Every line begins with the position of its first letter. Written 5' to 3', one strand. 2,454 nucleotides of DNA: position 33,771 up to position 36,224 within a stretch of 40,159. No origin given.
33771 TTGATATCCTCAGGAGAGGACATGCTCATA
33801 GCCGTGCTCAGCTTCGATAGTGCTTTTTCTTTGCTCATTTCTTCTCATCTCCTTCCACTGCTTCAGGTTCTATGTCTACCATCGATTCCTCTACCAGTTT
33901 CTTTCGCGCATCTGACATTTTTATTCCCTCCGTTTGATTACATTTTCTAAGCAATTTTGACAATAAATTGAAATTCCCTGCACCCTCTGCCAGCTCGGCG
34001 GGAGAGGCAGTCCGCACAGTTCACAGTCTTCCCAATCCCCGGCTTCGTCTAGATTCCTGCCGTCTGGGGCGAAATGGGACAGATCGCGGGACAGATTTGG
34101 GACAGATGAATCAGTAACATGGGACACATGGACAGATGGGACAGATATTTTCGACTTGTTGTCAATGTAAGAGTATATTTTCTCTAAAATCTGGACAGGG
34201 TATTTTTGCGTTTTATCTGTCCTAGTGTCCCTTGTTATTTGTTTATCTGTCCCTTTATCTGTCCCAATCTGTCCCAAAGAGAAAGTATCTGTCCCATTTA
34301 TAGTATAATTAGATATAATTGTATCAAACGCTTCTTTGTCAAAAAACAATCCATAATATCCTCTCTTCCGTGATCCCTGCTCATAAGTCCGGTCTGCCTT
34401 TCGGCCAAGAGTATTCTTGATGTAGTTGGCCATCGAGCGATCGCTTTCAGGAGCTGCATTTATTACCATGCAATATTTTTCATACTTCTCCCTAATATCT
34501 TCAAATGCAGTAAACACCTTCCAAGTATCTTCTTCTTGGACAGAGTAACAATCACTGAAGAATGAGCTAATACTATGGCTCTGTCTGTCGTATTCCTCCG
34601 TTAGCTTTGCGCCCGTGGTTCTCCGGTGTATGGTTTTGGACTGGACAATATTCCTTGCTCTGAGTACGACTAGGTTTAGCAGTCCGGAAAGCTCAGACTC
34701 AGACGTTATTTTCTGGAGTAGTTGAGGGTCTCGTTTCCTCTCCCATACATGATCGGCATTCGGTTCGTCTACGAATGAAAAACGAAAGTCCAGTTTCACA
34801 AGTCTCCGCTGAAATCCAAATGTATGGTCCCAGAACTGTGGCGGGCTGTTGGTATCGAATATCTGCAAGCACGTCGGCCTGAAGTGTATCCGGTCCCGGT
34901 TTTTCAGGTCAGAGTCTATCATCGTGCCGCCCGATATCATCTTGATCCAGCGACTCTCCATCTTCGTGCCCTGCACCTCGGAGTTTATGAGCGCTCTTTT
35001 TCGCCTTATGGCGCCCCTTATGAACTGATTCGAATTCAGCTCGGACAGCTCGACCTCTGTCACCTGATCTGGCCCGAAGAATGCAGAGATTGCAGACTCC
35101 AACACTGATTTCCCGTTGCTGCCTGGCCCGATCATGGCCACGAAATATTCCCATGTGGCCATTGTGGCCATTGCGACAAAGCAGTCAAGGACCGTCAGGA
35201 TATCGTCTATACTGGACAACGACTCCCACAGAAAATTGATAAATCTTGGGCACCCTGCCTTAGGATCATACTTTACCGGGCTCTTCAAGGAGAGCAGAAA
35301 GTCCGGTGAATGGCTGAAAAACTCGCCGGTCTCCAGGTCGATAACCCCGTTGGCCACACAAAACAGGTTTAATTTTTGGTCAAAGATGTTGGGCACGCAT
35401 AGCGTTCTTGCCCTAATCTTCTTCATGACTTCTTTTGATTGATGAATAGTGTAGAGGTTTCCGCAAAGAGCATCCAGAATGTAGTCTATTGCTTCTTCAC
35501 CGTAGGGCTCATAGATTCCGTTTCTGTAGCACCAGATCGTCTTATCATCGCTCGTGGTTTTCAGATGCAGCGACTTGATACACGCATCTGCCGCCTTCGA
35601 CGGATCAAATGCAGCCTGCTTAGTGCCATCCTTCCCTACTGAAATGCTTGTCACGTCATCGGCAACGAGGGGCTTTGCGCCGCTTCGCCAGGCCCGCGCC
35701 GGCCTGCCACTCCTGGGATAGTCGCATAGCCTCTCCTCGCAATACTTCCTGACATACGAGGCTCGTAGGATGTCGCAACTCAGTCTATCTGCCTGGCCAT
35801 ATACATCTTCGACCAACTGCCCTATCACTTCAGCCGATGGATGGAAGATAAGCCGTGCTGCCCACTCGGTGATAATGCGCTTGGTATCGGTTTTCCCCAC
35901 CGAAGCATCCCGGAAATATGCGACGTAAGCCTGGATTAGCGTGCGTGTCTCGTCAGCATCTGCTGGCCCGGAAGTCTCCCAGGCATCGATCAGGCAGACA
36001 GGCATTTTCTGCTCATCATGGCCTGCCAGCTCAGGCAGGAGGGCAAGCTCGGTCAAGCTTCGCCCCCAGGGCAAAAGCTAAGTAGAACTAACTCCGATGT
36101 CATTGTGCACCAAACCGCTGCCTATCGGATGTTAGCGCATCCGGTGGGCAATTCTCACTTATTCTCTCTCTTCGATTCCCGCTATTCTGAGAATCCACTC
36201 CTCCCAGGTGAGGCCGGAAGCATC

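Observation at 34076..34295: Iteron-type origin architecture embedded in the coding sequence of the replicative helicase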

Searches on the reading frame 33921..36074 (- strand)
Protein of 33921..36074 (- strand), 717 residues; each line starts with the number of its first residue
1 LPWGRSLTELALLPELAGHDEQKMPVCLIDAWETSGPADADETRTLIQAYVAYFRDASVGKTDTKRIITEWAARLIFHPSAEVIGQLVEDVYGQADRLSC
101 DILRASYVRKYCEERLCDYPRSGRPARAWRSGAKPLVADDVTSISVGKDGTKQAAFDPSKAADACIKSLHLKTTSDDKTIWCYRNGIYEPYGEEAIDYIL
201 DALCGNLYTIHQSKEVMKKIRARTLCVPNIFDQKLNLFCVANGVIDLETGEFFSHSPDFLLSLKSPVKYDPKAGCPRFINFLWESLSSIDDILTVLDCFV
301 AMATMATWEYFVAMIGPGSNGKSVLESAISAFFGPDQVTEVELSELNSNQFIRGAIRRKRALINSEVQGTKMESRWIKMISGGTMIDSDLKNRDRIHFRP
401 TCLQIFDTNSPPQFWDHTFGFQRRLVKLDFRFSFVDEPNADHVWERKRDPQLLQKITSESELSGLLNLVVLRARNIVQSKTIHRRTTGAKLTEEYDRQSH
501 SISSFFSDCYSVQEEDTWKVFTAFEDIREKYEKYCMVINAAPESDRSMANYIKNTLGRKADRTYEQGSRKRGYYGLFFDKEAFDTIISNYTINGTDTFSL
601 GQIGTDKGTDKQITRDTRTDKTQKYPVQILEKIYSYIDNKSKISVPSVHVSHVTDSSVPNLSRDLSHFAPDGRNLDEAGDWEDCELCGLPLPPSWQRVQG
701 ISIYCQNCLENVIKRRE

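Call 7: search_protein_families(library=pfam, proteins=[window:33921-36074:-], max_evalue=0.01)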
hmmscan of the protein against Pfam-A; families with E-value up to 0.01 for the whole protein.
window:33921-36074:- (717 aa): 2 families
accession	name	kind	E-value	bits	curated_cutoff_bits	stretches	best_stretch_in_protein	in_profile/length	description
PF08706.16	D5_N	-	5.3e-13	49.9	22.4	1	208-282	66-140/145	D5 N terminal like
PF19263.5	DUF5906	-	1.1e-08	36.1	27.6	1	314-422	1-112/114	Family of unknown function (DUF5906)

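Call 8: search_protein_families(library=phrogs, proteins=[window:33921-36074:-], max_evalue=0.001)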
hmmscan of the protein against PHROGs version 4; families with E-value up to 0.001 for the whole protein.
window:33921-36074:- (717 aa): 9 families
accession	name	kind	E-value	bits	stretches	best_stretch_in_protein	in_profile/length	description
phrog_864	-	DNA, RNA and nucleotide metabolism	7.7e-48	164.7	1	152-576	206-623/1064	DNA primase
phrog_1829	-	DNA, RNA and nucleotide metabolism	4.9e-40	138.4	1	212-580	405-757/772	DNA primase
phrog_6088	-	DNA, RNA and nucleotide metabolism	6e-39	135.1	1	227-579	422-764/772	DNA primase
phrog_1156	-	DNA, RNA and nucleotide metabolism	2.3e-36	126.7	1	216-581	462-828/855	DNA primase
phrog_2478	-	DNA, RNA and nucleotide metabolism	1.8e-30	106.7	1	232-580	503-842/854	DNA polymerase/primase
phrog_7601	-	unknown function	2.4e-21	77.4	1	299-540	10-238/289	-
phrog_16213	-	DNA, RNA and nucleotide metabolism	4.6e-20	72.5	1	140-512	218-586/732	DNA primase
phrog_16950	-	DNA, RNA and nucleotide metabolism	1.1e-12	47.7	1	216-536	460-790/843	DNA primase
phrog_1883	-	DNA, RNA and nucleotide metabolism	3e-05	23.5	1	232-546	411-720/756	DNA helicase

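Call 11: search_dna_similar(query=window:33921-36074:-, collection=phages, mode=protein, max_rows=25)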
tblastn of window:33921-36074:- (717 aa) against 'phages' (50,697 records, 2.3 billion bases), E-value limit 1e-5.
Records with a match: 832; places in all: 834; records where one place covers at least 80% of the query: 0.
Best place of each record, by identity: <60% 832.
By first word of the organism name: Mycobacterium 233; Microbacterium 111; Enterococcus 106; Arthrobacter 74; Streptomyces 51; Vibrio 43; Streptococcus 38; Curtobacterium 17; Lactobacillus 16; Bacteriophage 14; and 44 more.
By host as written in the record: Mycobacterium smegmatis mc2 155 166; - 69; Microbacterium foliorum NRRL B-24224 57; Arthrobacter globiformis B-2979 45; Enterococcus faecalis 40; Mycobacterium smegmatis mc#155 34; Microbacterium foliorum NRRL B-24224 SEA 33; Vibrio lentus 13; and 192 more.
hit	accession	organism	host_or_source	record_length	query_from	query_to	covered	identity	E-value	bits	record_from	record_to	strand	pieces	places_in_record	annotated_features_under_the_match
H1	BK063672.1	Caudoviricetes sp. vir515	Methanosarcinales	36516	148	599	63%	35.9%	5e-70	255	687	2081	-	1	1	DNA primase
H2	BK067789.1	Nitrosopumilaceae spindle-shaped virus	marine environment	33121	183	598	58%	27.3%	8e-22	107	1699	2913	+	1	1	ORF2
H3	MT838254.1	Bacteriophage sp.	human fecal samples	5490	181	580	56%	26.7%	3e-21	105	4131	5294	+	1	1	record has no annotation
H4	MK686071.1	Streptomyces phage Mischief19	Streptomyces mirabilis NRRL B-2400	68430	104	539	61%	22.7%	9e-14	82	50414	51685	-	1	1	58: DNA primase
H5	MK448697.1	Streptococcus phage Javan185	Streptococcus equi EQUI0007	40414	184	594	57%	24.1%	6e-19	98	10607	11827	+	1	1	DNA primase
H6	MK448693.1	Streptococcus phage Javan177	Streptococcus equi 4047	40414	184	594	57%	23.9%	3e-18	96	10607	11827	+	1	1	DNA primase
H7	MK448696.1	Streptococcus phage Javan183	Streptococcus equi DSM_20561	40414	184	594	57%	23.9%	3e-18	96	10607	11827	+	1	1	DNA primase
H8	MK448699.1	Streptococcus phage Javan189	Streptococcus equi EQUI0155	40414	184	594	57%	23.9%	3e-18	96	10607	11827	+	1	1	DNA primase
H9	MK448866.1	Streptococcus phage Javan184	Streptococcus equi EQUI0005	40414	184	594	57%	23.9%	3e-18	96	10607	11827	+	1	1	DNA primase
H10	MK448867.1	Streptococcus phage Javan186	Streptococcus equi EQUI0022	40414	184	594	57%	23.9%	3e-18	96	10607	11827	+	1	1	DNA primase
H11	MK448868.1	Streptococcus phage Javan188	Streptococcus equi EQUI0039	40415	184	594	57%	23.9%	3e-18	96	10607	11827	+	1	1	DNA primase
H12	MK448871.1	Streptococcus phage Javan196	Streptococcus equi F43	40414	184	594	57%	23.9%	3e-18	96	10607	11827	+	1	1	DNA primase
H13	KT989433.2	Streptomyces phage phiSAJS1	Streptomyces avermitilis ATCC 31267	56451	112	512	56%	24.3%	2e-16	91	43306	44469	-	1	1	DNA primase/helicase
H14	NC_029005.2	Streptomyces phage phiSAJS1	Streptomyces avermitilis ATCC 31267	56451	112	512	56%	24.3%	2e-16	91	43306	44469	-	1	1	DNA primase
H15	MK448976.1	Streptococcus phage Javan528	Streptococcus pyogenes NZ131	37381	184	594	57%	23.6%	1e-17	94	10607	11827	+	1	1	DNA primase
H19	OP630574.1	Halorubrum tailed virus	Halorubrum lacusprofundi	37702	179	576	56%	24.0%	3e-21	105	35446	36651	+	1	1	phage/plasmid primase, P4 family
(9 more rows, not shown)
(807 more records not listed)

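Call 12: get_annotated_region(hit=H1, flank=3000)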
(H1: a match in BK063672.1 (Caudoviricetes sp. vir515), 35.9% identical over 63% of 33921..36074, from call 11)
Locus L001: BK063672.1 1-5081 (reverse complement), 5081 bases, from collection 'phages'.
description: TPA_asm: Caudoviricetes sp. vir515 genomic sequence.
organism: Caudoviricetes sp. vir515 (NCBI taxid 3068358)
taxonomy: Viruses; Duplodnaviria; Heunggongvirae; Uroviricota; Caudoviricetes
host: Methanosarcinales; source: bioreactor; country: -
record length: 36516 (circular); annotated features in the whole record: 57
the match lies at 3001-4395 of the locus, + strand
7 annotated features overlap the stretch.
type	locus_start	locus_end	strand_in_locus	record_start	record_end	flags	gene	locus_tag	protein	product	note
CDS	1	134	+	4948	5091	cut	-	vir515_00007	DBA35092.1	hypothetical protein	-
CDS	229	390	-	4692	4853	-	-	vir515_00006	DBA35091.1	hypothetical protein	-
CDS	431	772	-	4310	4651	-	-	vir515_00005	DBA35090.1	hypothetical protein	-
CDS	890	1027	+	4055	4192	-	-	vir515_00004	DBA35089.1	hypothetical protein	-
CDS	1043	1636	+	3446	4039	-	-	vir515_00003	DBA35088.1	hypothetical protein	-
CDS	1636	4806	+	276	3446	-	-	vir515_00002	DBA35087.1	DNA primase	phrog_864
CDS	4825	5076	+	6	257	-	-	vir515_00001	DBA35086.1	hypothetical protein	-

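Call 13: find_homologous_proteins(query=window:33921-36074:-, max_evalue=1e-10)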
Query window:33921-36074:- (717 aa): 61 proteins with E <= 1e-10 among 8000 candidates.
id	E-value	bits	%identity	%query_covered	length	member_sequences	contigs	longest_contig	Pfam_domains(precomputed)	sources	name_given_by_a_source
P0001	0.0e+0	1655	100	99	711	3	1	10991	PF19263.6,PF08706.17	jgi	-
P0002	0.0e+0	1325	80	97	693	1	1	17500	PF19263.6,PF08706.17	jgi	jgi:putative DNA primase/helicase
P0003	0.0e+0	1307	79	99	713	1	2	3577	PF19263.6,PF08706.17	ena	-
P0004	0.0e+0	1215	72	99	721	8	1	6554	PF19263.6,PF08706.17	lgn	-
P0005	3.3e-229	781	61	80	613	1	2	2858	PF19263.6,PF08706.17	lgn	-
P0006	6.4e-227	773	60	81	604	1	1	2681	PF19263.6,PF08706.17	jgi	jgi:P4 family phage/plasmid primase-like protien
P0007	4.8e-222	757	64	72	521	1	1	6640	PF19263.6,PF08706.17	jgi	jgi:P4 family phage/plasmid primase-like protien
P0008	7.3e-204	697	56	81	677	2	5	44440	PF19263.6,PF08706.17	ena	-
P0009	2.6e-200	685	54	81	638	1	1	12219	PF19263.6,PF08706.17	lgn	-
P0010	2.2e-192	659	45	99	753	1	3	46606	PF19263.6,PF08706.17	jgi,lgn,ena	-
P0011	9.4e-154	532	44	81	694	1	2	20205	PF19263.6,PF22090.2,PF08706.17,PF03288.23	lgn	-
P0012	4.8e-126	440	48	64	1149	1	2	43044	PF04055.28,PF19263.6,PF09250.17,PF08706.17,PF03288.23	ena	-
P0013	2.2e-116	408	43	72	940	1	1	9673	PF19263.6,PF08706.17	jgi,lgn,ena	-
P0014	3.3e-116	407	46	64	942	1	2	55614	PF19263.6,PF08706.17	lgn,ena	-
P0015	1.9e-115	405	46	63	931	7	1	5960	PF19263.6,PF08706.17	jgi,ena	jgi:P4 family phage/plasmid primase-like protien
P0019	8.9e-98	346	41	58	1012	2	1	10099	PF19263.6,PF09250.17,PF08706.17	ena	-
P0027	2.1e-33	134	27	60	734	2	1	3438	PF01807.26,PF19263.6,PF09250.17,PF08706.17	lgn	-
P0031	3.0e-31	127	26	58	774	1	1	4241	PF01807.26,PF19263.6,PF09250.17,PF08706.17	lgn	-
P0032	1.9e-30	124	28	48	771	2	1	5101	PF19263.6,PF09250.17,PF08706.17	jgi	jgi:P4 family phage/plasmid primase-like protien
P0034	1.1e-29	121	29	46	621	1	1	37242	PF19263.6,PF09250.17,PF08706.17,PF08708.17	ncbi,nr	ncbi:MAG: bifunctional DNA primase/polymerase, partial [Nitrospirae bacterium]|nr:bifunctional DNA p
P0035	2.4e-29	120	29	54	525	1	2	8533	PF19263.6,PF08706.17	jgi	jgi:P4 family phage/plasmid primase-like protien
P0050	6.3e-24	102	25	62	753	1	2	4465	PF19263.6,PF08706.17,PF08708.17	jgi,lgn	jgi:P4 family phage/plasmid primase-like protien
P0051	2.5e-23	100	29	48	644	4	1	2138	PF19263.6,PF08706.17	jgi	jgi:P4 family phage/plasmid primase-like protien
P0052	7.8e-22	95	23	56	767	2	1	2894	PF19263.6,PF09250.17,PF08706.17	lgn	-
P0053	2.6e-21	94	27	42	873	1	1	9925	PF19263.6,PF09250.17,PF08706.17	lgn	-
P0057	5.2e-17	80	27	41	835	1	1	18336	PF19263.6,PF09250.17,PF08706.17,PF08708.17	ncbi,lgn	-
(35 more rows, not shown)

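Call 16: find_related_loci(query=A1, collection=viral_contigs, flank=3000)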
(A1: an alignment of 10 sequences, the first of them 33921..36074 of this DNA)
Query A1 (717 aa) in viral_contigs; peptide patterns used: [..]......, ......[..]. (x = any residue, [..] = any of these).
56 stretches matched a pattern; 7 encode a relative of the query (tblastn E <= 1e-3); 7 distinct loci.
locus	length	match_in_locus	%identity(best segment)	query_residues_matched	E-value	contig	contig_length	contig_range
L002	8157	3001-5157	45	7-717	0e+0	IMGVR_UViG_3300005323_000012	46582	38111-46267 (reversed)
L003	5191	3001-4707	39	15-593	5e-132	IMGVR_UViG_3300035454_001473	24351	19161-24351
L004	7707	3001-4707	39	15-593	6e-132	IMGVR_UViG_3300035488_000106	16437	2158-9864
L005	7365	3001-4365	46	136-595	7e-117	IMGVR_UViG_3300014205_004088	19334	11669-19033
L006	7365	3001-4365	46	136-595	7e-117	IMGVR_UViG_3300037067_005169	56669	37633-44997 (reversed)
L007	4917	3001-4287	38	156-588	4e-95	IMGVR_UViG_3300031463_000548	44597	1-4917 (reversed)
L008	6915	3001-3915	24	240-546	2e-12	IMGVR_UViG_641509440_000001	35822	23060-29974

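Call 17: find_encoding_contigs(protein=P0002, flank=3000, max_places=2)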
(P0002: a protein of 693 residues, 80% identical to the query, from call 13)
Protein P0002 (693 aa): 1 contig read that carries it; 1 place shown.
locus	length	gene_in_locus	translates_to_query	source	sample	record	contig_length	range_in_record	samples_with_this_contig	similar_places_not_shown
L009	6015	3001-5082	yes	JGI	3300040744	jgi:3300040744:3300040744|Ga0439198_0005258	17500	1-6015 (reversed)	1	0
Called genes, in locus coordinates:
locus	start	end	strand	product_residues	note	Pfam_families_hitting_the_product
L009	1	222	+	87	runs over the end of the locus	-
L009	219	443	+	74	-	-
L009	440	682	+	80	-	-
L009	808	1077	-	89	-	-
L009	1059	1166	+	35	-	-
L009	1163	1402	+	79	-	-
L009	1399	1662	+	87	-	-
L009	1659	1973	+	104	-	-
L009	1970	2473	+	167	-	-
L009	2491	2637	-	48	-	-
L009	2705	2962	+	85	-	-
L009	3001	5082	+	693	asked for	PF08706:D5_N, PF19263:DUF5906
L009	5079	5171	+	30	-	-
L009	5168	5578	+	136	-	-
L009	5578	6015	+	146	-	?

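Call 18: find_encoding_contigs(protein=P0003, flank=3000, max_places=2)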
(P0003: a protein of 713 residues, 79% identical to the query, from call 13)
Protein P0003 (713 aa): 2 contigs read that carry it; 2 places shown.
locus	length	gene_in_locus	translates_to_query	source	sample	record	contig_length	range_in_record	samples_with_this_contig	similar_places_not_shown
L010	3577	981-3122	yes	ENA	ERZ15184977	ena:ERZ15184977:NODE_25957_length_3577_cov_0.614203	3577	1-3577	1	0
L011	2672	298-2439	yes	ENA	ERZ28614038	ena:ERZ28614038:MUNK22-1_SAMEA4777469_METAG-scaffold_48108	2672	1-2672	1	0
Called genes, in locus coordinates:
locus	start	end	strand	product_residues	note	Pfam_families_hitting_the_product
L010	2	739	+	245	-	?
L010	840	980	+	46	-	-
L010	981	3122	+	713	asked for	PF08706:D5_N, PF19263:DUF5906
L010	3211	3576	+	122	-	?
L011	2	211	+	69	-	?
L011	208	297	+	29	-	-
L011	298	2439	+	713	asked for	PF08706:D5_N, PF19263:DUF5906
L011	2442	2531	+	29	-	-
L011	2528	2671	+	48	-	?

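Call 19: find_encoding_contigs(protein=P0004, flank=3000, max_places=2)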
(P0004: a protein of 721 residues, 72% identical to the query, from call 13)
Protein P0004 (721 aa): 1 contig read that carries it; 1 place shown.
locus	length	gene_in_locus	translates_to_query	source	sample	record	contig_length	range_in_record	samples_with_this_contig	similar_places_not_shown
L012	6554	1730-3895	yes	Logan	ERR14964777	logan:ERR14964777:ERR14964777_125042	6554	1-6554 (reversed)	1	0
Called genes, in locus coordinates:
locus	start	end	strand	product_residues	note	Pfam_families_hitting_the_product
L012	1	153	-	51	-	?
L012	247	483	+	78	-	-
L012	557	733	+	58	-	-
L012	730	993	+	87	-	-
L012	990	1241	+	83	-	-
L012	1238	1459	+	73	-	-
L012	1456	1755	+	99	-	-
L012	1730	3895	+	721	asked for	PF08706:D5_N, PF19263:DUF5906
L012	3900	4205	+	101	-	-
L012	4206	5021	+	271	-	-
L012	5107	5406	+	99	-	-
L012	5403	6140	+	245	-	-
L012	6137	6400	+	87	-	-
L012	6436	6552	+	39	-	?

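Call 20: find_encoding_contigs(protein=P0008, flank=3000, max_places=2)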
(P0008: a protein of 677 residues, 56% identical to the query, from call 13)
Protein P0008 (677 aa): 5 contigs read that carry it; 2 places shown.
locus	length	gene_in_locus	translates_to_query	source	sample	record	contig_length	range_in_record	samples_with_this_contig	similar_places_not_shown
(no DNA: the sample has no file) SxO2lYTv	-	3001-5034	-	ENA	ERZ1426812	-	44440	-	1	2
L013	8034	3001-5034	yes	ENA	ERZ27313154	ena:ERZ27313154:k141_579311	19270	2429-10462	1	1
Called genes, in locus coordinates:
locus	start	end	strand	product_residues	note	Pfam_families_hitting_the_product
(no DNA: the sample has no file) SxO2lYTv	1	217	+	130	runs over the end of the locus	-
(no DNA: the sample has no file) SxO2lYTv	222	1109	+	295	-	-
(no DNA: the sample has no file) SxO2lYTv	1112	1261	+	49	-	-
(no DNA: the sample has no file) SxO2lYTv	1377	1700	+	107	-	-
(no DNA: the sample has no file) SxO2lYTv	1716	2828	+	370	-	PF01555:N6_N4_Mtase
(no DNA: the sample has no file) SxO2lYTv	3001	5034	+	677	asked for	PF08706:D5_N, PF19263:DUF5906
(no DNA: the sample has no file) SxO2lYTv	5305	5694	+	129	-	PF09339:HTH_IclR (weak)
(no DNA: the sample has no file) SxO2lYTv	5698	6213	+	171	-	-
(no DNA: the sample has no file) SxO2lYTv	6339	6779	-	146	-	PF01797:Y1_Tnp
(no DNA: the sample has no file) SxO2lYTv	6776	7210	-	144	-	-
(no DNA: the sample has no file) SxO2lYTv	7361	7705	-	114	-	PF00961:LAGLIDADG_1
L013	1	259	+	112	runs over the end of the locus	-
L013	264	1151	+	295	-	-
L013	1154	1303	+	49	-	-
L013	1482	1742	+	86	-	-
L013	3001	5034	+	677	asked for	PF08706:D5_N, PF19263:DUF5906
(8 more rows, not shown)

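Call 21: find_encoding_contigs(protein=P0009, flank=3000, max_places=1)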
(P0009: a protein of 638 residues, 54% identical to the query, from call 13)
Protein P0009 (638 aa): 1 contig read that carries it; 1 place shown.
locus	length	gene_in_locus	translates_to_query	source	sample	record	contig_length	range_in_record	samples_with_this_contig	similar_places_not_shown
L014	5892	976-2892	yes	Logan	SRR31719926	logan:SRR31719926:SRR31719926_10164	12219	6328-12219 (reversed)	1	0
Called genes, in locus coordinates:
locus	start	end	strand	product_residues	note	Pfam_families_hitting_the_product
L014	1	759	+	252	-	?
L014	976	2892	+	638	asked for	PF08706:D5_N, PF19263:DUF5906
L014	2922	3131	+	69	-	-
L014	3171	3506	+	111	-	-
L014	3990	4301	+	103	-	-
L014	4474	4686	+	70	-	-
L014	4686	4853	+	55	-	-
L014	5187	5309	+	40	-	-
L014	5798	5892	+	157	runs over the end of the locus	-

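Call 22: find_encoding_contigs(protein=P0006, flank=3000, max_places=1)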
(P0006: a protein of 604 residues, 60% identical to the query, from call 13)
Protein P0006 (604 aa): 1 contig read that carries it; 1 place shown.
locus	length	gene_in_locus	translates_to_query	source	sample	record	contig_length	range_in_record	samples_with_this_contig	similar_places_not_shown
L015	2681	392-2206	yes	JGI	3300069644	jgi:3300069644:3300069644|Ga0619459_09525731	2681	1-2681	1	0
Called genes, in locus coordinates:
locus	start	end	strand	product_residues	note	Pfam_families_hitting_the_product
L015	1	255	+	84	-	PF13392:HNH_3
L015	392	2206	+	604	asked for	PF08706:D5_N, PF19263:DUF5906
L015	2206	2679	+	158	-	?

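Call 23: find_encoding_contigs(protein=P0005, flank=3000, max_places=1)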
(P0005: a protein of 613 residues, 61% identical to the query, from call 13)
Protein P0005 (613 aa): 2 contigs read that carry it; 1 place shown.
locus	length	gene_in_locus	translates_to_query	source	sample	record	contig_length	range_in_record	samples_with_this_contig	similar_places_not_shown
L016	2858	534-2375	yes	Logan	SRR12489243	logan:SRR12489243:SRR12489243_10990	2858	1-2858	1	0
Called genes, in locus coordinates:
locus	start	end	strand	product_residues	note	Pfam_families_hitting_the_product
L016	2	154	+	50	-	?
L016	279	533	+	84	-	-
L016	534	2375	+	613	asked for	PF08706:D5_N, PF19263:DUF5906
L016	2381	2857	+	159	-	?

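Call 24: find_encoding_contigs(protein=P0011, flank=3000, max_places=1)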
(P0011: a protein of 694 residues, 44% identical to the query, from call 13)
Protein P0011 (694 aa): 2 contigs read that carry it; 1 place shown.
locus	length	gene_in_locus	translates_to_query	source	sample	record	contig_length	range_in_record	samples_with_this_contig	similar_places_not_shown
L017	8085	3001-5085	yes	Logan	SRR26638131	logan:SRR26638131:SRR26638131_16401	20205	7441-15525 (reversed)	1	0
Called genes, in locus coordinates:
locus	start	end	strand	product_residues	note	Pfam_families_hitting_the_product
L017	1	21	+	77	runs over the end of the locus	-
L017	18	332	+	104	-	-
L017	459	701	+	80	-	-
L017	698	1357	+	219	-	-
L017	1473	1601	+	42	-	-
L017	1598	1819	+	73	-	-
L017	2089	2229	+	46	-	-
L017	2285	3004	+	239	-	-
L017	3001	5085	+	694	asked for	PF08706:D5_N, PF19263:DUF5906, PF03288:Pox_D5, PF22090:Gins51_C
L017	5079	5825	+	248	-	-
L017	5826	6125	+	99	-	-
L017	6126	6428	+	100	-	-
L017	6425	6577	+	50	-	-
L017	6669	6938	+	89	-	-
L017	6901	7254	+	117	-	-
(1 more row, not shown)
